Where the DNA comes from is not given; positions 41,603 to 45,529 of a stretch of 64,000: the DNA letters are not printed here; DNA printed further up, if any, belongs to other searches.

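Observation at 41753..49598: Two giant paralogous repeat proteins, one of them a ~1400-aa VirB10, built from a ~16-17-aa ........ unit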

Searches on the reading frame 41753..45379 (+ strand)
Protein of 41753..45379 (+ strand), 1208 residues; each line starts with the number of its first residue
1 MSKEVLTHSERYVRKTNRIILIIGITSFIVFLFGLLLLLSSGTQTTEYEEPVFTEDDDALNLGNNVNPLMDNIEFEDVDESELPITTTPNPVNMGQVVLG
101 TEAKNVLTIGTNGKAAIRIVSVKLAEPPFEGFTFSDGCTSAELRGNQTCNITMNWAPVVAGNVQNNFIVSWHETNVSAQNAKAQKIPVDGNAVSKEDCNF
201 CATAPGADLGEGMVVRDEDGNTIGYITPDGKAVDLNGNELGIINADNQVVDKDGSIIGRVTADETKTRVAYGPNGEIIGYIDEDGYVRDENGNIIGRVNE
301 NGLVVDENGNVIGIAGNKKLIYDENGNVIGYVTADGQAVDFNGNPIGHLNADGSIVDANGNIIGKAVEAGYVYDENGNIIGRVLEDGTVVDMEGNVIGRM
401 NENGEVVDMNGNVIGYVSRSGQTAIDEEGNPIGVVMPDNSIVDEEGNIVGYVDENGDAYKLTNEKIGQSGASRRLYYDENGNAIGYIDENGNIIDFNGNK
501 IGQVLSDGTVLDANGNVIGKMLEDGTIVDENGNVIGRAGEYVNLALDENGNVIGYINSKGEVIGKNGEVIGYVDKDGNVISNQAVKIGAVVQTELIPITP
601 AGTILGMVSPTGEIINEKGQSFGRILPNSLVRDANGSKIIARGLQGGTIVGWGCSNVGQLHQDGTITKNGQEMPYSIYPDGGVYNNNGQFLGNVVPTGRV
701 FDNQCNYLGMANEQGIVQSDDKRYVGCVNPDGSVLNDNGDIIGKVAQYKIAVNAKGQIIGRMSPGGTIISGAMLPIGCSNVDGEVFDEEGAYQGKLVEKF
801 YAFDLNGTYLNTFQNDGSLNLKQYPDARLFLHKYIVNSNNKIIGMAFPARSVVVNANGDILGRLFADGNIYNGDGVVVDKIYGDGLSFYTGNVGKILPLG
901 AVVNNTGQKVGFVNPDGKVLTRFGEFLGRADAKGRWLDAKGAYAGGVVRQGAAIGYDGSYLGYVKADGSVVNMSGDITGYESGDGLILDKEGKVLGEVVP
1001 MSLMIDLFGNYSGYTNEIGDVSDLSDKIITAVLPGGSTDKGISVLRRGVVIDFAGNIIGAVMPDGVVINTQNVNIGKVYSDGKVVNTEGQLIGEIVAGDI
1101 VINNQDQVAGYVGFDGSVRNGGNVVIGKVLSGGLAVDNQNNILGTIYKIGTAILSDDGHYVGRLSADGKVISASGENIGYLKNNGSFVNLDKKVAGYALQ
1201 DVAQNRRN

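Call 3: search_protein_families(library=pfam, proteins=[window:41753-45379:+], max_evalue=0.01)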
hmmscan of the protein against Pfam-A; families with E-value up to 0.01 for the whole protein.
window:41753-45379:+ (1208 aa): 6 families
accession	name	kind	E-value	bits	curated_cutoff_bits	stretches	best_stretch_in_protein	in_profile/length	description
PF21785.3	Bflower_2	-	1.1e-77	257.5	38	9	342-419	24-98/112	5-fold beta-flower protein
PF12396.14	DUF3659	-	4.4e-41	139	24.8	3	367-419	9-57/61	Protein of unknown function (DUF3659)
PF21784.3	Bflower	-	9.5e-34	116.7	25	4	476-537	3-62/116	4-fold beta flower protein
PF05593.20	RHS_repeat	-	1.7e-10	41.5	22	0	306-337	2-37/38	RHS Repeat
PF15780.11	ASH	-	0.00025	21.6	27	1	90-165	12-84/98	Abnormal spindle-like microcephaly-assoc'd, ASPM-SPD-2-Hydin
PF07223.17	DUF1421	-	0.0044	17.3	22.8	0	360-392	2-34/45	UBA-like domain (DUF1421)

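Call 6: search_protein_families(library=ncbifam, proteins=[window:41753-45379:+], max_evalue=0.01)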
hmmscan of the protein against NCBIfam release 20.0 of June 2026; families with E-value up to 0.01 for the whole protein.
window:41753-45379:+ (1208 aa): 2 families
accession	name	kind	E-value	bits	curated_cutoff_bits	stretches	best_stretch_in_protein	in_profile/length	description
TIGR01643.1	YD_repeat_2x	repeat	5.1e-11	42.6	15.8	0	322-341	1-20/42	YD repeat-containing protein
NF012200.0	choice_anch_D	domain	1.4e-05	25.6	45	1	85-167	17-99/108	choice-of-anchor D domain-containing protein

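Call 15: find_homologous_proteins(query=window:41753-45379:+, max_evalue=0.00001)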
Query window:41753-45379:+ (1208 aa): 1082 proteins with E <= 0.00001 among 8000 candidates; the best 120 are listed.
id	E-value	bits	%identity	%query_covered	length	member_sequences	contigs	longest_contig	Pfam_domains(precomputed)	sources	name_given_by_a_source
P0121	0.0e+0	1392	44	83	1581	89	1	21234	PF21784.4,PF05593.20,PF12396.15,PF21785.4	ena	-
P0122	0.0e+0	1293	44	100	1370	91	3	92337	PF21784.4,PF05593.20,PF12396.15,PF21785.4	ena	-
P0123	0.0e+0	1264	44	100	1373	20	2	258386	PF21784.4,PF05593.20,PF12396.15,PF21785.4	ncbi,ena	-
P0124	0.0e+0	1253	41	100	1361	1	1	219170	PF21784.4,PF05593.20,PF12396.15,PF21785.4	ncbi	-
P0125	0.0e+0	1250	47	100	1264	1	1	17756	PF21784.4,PF05593.20,PF12396.15,PF21785.4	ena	-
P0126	0.0e+0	1237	47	100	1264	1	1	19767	PF21784.4,PF05593.20,PF12396.15,PF21785.4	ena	-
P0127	0.0e+0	1216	38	100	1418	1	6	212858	PF21784.4,PF05593.20,PF12396.15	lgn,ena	-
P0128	0.0e+0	1215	39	82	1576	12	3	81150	PF21784.4,PF05593.20,PF12396.15,PF21785.4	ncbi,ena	-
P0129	0.0e+0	1196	46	100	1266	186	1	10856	PF21784.4,PF05593.20,PF12396.15,PF21785.4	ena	-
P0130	0.0e+0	1186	46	100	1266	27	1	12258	PF21784.4,PF05593.20,PF12396.15,PF21785.4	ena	-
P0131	0.0e+0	1175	46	100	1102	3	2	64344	PF15780.12,PF21784.4,PF05593.20,PF12396.15,PF21785.4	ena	-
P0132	0.0e+0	1172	41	100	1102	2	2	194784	PF21784.4,PF05593.20,PF12396.15,PF21785.4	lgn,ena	-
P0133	0.0e+0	1156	46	100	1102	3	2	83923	PF21784.4,PF05593.20,PF12396.15,PF21785.4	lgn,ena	-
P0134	0.0e+0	1150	47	100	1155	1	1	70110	PF21784.4,PF05593.20,PF12396.15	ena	-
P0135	0.0e+0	1144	46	100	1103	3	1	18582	PF21784.4,PF05593.20,PF12396.15,PF21785.4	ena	-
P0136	0.0e+0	1143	40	100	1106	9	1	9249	PF21784.4,PF05593.20,PF12396.15,PF21785.4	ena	-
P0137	0.0e+0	1126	43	100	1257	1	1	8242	PF21784.4,PF05593.20,PF12396.15,PF21785.4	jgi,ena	-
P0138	0.0e+0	1121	43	100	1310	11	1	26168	PF21784.4,PF05593.20,PF12396.15,PF21785.4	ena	-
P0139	0.0e+0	1114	44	100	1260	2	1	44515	PF21784.4,PF05593.20,PF12396.15,PF21785.4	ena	-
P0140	0.0e+0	1113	37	100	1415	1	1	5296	PF21784.4,PF05593.20,PF12396.15,PF21785.4,PF15535.13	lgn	-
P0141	0.0e+0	1112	43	100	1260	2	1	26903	PF21784.4,PF05593.20,PF12396.15,PF21785.4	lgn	-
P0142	0.0e+0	1112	42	100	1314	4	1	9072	PF21784.4,PF05593.20,PF12396.15,PF21785.4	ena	-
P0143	0.0e+0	1104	47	100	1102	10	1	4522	PF21784.4,PF05593.20,PF12396.15,PF21785.4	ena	-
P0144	0.0e+0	1104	38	100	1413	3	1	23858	PF21784.4,PF05593.20,PF12396.15,PF21785.4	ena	-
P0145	0.0e+0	1083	43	100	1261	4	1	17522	PF21784.4,PF05593.20,PF12396.15,PF21785.4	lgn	-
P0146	0.0e+0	1078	41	100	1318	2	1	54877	PF21784.4,PF12396.15,PF21785.4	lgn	-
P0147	0.0e+0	1068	43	100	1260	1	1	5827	PF21784.4,PF05593.20,PF12396.15,PF21785.4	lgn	-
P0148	0.0e+0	1064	41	100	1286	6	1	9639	PF21784.4,PF05593.20,PF12396.15,PF21785.4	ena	-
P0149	0.0e+0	1064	43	100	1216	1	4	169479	PF21784.4,PF05593.20,PF12396.15,PF21785.4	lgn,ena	-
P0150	0.0e+0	1061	40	93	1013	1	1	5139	PF21784.4,PF05593.20,PF12396.15,PF21785.4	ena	-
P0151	0.0e+0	1059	35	100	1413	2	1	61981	PF21784.4,PF12396.15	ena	-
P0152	0.0e+0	1037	43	100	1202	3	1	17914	PF21784.4,PF05593.20,PF12396.15,PF21785.4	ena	-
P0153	0.0e+0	1032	45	100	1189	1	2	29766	PF21784.4,PF05593.20,PF12396.15,PF21785.4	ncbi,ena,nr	ncbi:MAG: DUF3659 domain-containing protein [Alphaproteobacteria bacterium]|nr:DUF3659 domain-contai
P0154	1.7e-243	829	35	78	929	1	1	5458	PF21784.4,PF05593.20,PF12396.15,PF21785.4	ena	-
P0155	7.9e-214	731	33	100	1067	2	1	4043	PF21784.4,PF12396.15,PF21785.4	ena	-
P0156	5.9e-211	721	56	47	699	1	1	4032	PF20606.4,PF21784.4,PF05593.20,PF12396.15,PF21785.4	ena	-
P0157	7.5e-193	661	28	99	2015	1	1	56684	PF21784.4,PF05593.20,PF12396.15,PF21785.4,PF03743.20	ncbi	-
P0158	1.2e-182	628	28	76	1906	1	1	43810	PF21784.4,PF05593.20,PF12396.15,PF21785.4,PF03743.20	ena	-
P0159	1.9e-180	620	46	55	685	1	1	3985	PF21784.4,PF05593.20,PF12396.15,PF21785.4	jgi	-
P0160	3.0e-176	606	41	66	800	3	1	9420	PF21784.4,PF12396.15,PF21785.4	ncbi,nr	ncbi:MAG: DUF3659 domain-containing protein, partial [Alphaproteobacteria bacterium]|nr:DUF3659 doma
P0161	2.3e-171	590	42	65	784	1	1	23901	PF21784.4,PF05593.20,PF12396.15,PF21785.4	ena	-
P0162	1.3e-160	555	28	69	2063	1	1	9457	PF21784.4,PF21785.4,PF03743.20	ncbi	ncbi:MAG: TrbI/VirB10 family protein [Alphaproteobacteria bacterium]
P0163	4.0e-160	553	25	99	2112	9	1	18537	PF21784.4,PF12396.15,PF21785.4,PF03743.20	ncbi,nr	ncbi:MAG: DUF3659 domain-containing protein, partial [Alphaproteobacteria bacterium]|nr:DUF3659 doma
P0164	1.5e-153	531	26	83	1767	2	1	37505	PF21784.4,PF05593.20,PF12396.15,PF21785.4,PF03743.20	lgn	-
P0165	2.1e-153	531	32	47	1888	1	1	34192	PF21784.4,PF12396.15,PF21785.4,PF03743.20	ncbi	-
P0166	1.1e-147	512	28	82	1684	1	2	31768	PF21784.4,PF05593.20,PF12396.15,PF21785.4,PF03743.20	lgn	-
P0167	1.7e-139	485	30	72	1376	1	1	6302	PF21784.4,PF05593.20,PF12396.15,PF21785.4,PF03743.20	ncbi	-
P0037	5.9e-127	443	26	82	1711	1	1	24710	PF21784.4,PF12396.15,PF21785.4,PF03743.20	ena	-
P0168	1.2e-126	442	27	85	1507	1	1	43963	PF21784.4,PF12396.15,PF21785.4,PF03743.20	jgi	jgi:type IV secretory pathway VirB10-like protein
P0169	1.4e-126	442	25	82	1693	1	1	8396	PF21784.4,PF12396.15,PF21785.4,PF03743.20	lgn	-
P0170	8.6e-126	439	25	81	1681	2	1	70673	PF21784.4,PF05593.20,PF12396.15,PF21785.4,PF03743.20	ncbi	-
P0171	2.2e-125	438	26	78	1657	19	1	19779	PF21784.4,PF05593.20,PF12396.15,PF21785.4,PF03743.20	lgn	-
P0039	1.8e-120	422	26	81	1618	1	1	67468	PF21784.4,PF12396.15,PF21785.4,PF03743.20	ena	-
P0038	1.8e-120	422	26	81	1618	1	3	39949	PF21784.4,PF12396.15,PF21785.4,PF03743.20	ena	-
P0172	5.5e-120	420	26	81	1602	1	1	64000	PF21784.4,PF12396.15,PF21785.4,PF03743.20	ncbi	-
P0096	6.4e-120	420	26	81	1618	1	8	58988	PF21784.4,PF12396.15,PF21785.4,PF03743.20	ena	-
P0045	6.4e-120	420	26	81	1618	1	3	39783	PF21784.4,PF12396.15,PF21785.4,PF03743.20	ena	-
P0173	1.1e-118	416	26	78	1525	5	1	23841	PF21784.4,PF12396.15,PF21785.4,PF03743.20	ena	-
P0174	7.8e-118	413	26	83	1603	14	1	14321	PF21784.4,PF12396.15,PF21785.4,PF03743.20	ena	-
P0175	2.6e-117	411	25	81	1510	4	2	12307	PF21784.4,PF12396.15,PF21785.4,PF03743.20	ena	-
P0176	5.5e-117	410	26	84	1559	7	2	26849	PF21784.4,PF12396.15,PF21785.4,PF03743.20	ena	-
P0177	2.8e-114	401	27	80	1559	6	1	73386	PF21784.4,PF12396.15,PF21785.4,PF03743.20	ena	-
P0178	2.9e-113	398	25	72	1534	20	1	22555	PF21784.4,PF12396.15,PF21785.4,PF03743.20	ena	-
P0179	3.6e-113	397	25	81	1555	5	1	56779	PF21784.4,PF12396.15,PF21785.4,PF03743.20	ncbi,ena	-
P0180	2.4e-112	395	25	82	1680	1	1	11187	PF21784.4,PF12396.15,PF21785.4,PF03743.20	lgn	-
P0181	2.4e-112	395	27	80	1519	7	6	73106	PF21784.4,PF12396.15,PF21785.4,PF03743.20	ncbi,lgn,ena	-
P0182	1.6e-111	392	25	82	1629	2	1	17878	PF21784.4,PF05593.20,PF12396.15,PF21785.4,PF03743.20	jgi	jgi:YD repeat-containing protein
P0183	4.1e-111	391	25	81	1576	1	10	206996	PF21784.4,PF12396.15,PF21785.4,PF03743.20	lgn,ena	-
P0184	1.7e-110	389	25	71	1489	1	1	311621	PF21784.4,PF12396.15,PF21785.4,PF03743.20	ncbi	-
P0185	1.8e-110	389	25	81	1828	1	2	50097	PF21784.4,PF12396.15,PF21785.4,PF03743.20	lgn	-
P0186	2.8e-110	388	27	85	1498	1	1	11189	PF21784.4,PF12396.15,PF21785.4,PF03743.20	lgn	-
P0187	1.2e-109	386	26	81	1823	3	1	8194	PF21784.4,PF12396.15,PF21785.4,PF03743.20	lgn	-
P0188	2.1e-109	385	26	79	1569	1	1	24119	PF21784.4,PF12396.15,PF21785.4,PF03743.20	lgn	-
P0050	4.0e-109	384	27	79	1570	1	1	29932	PF21784.4,PF12396.15,PF21785.4,PF03743.20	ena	-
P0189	4.6e-109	384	27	79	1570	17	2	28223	PF21784.4,PF12396.15,PF21785.4,PF03743.20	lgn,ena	-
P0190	4.7e-109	384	26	80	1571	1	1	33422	PF21784.4,PF12396.15,PF21785.4,PF03743.20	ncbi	-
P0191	5.0e-109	384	26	80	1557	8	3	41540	PF21784.4,PF12396.15,PF21785.4,PF03743.20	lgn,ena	-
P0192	5.5e-109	384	26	79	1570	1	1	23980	PF21784.4,PF12396.15,PF21785.4,PF03743.20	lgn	-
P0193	5.9e-109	384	24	83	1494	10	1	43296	PF21784.4,PF12396.15,PF21785.4,PF03743.20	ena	-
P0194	6.8e-109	383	27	79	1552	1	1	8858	PF21784.4,PF12396.15,PF21785.4,PF03743.20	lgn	-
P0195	7.9e-109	383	26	79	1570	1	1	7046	PF21784.4,PF12396.15,PF21785.4,PF03743.20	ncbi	-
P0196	1.1e-108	383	26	79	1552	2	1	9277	PF21784.4,PF12396.15,PF21785.4,PF03743.20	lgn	-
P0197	1.1e-108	383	27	79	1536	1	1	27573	PF21784.4,PF12396.15,PF21785.4,PF03743.20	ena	-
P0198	1.1e-108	383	27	79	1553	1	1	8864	PF21784.4,PF12396.15,PF21785.4,PF03743.20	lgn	-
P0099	1.1e-108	383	26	79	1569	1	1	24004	PF21784.4,PF12396.15,PF21785.4,PF03743.20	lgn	-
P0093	1.2e-108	383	26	79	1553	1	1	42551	PF21784.4,PF12396.15,PF21785.4,PF03743.20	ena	-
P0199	1.2e-108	383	27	79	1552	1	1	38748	PF21784.4,PF12396.15,PF21785.4,PF03743.20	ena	-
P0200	1.2e-108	383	27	79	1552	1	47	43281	PF21784.4,PF12396.15,PF21785.4,PF03743.20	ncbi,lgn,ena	-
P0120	1.2e-108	383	26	79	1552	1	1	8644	PF21784.4,PF12396.15,PF21785.4,PF03743.20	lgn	-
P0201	1.2e-108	383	26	79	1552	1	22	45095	PF21784.4,PF12396.15,PF21785.4,PF03743.20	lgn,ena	-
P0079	1.2e-108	383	26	79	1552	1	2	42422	PF21784.4,PF12396.15,PF21785.4,PF03743.20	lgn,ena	-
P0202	1.2e-108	383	26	79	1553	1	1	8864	PF21784.4,PF12396.15,PF21785.4,PF03743.20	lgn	-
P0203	1.2e-108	383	27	79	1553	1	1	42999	PF21784.4,PF12396.15,PF21785.4,PF03743.20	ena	-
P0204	1.3e-108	382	25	81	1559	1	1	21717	PF21784.4,PF12396.15,PF21785.4,PF03743.20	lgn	-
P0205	1.3e-108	382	27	79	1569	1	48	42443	PF21784.4,PF12396.15,PF21785.4,PF03743.20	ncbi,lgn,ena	-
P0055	1.3e-108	382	26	79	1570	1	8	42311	PF21784.4,PF12396.15,PF21785.4,PF03743.20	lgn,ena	-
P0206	1.3e-108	382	26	79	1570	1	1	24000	PF21784.4,PF12396.15,PF21785.4,PF03743.20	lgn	-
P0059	1.3e-108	382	26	79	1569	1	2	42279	PF21784.4,PF12396.15,PF21785.4,PF03743.20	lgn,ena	-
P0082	1.3e-108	382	26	79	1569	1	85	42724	PF21784.4,PF12396.15,PF21785.4,PF03743.20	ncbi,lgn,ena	-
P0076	1.3e-108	382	26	79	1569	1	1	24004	PF21784.4,PF12396.15,PF21785.4,PF03743.20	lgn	-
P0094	1.3e-108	382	26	79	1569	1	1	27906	PF21784.4,PF12396.15,PF21785.4,PF03743.20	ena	-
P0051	1.3e-108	382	26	79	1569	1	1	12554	PF21784.4,PF12396.15,PF21785.4,PF03743.20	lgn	-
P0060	1.3e-108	382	26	79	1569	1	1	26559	PF21784.4,PF12396.15,PF21785.4,PF03743.20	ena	-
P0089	1.3e-108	382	26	79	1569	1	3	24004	PF21784.4,PF12396.15,PF21785.4,PF03743.20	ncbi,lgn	-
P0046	1.3e-108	382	26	79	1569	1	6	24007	PF21784.4,PF12396.15,PF21785.4,PF03743.20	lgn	-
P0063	1.3e-108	382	26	79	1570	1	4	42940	PF21784.4,PF12396.15,PF21785.4,PF03743.20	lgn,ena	-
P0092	1.3e-108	382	26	79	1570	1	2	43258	PF21784.4,PF12396.15,PF21785.4,PF03743.20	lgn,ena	-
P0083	1.3e-108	382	26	79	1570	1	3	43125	PF21784.4,PF12396.15,PF21785.4,PF03743.20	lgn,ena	-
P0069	1.3e-108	382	26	79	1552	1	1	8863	PF21784.4,PF12396.15,PF21785.4,PF03743.20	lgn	-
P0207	1.4e-108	382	26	79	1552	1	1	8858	PF21784.4,PF12396.15,PF21785.4,PF03743.20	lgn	-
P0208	1.4e-108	382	25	81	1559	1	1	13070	PF21784.4,PF12396.15,PF21785.4,PF03743.20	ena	-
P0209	1.4e-108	382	26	79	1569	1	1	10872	PF21784.4,PF12396.15,PF21785.4,PF03743.20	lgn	-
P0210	1.4e-108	382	26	79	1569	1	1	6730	PF21784.4,PF12396.15,PF21785.4,PF03743.20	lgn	-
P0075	1.4e-108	382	26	79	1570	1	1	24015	PF21784.4,PF12396.15,PF21785.4,PF03743.20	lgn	-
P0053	1.4e-108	382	26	79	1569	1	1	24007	PF21784.4,PF12396.15,PF21785.4,PF03743.20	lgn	-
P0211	1.5e-108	382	27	79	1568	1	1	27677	PF21784.4,PF12396.15,PF21785.4,PF03743.20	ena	-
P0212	1.5e-108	382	27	79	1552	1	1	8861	PF21784.4,PF12396.15,PF21785.4,PF03743.20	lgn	-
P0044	1.5e-108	382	26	79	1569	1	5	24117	PF21784.4,PF12396.15,PF21785.4,PF03743.20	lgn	-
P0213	1.5e-108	382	27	79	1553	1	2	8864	PF21784.4,PF12396.15,PF21785.4,PF03743.20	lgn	-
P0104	1.5e-108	382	26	79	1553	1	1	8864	PF21784.4,PF12396.15,PF21785.4,PF03743.20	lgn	-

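Call 34: find_encoding_contigs(protein=P0163, flank=10000, max_places=1)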
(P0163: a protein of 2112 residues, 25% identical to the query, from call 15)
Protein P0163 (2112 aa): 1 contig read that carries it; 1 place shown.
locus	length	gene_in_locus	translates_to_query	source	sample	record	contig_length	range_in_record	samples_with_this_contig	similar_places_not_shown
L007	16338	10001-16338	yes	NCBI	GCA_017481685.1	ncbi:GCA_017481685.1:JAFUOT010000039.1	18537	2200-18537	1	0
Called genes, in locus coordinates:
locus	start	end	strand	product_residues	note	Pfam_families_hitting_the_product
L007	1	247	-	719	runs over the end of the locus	PF25024:EGF_TEN (weak), PF07974:EGF_2 (faint), PF23106:EGF_Teneurin (faint), PF25024:EGF_TEN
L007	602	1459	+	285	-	-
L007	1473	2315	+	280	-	-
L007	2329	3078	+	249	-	-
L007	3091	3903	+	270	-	-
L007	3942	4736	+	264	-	-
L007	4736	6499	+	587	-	-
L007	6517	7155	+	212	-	PF04335:VirB8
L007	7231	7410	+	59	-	-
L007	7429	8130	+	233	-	PF04335:VirB8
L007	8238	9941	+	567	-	PF03524:CagX, PF05036:SPOR (weak)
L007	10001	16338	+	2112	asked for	PF12396:DUF3659 (faint), PF21784:Bflower (faint), PF21785:Bflower_2, PF03743:TrbI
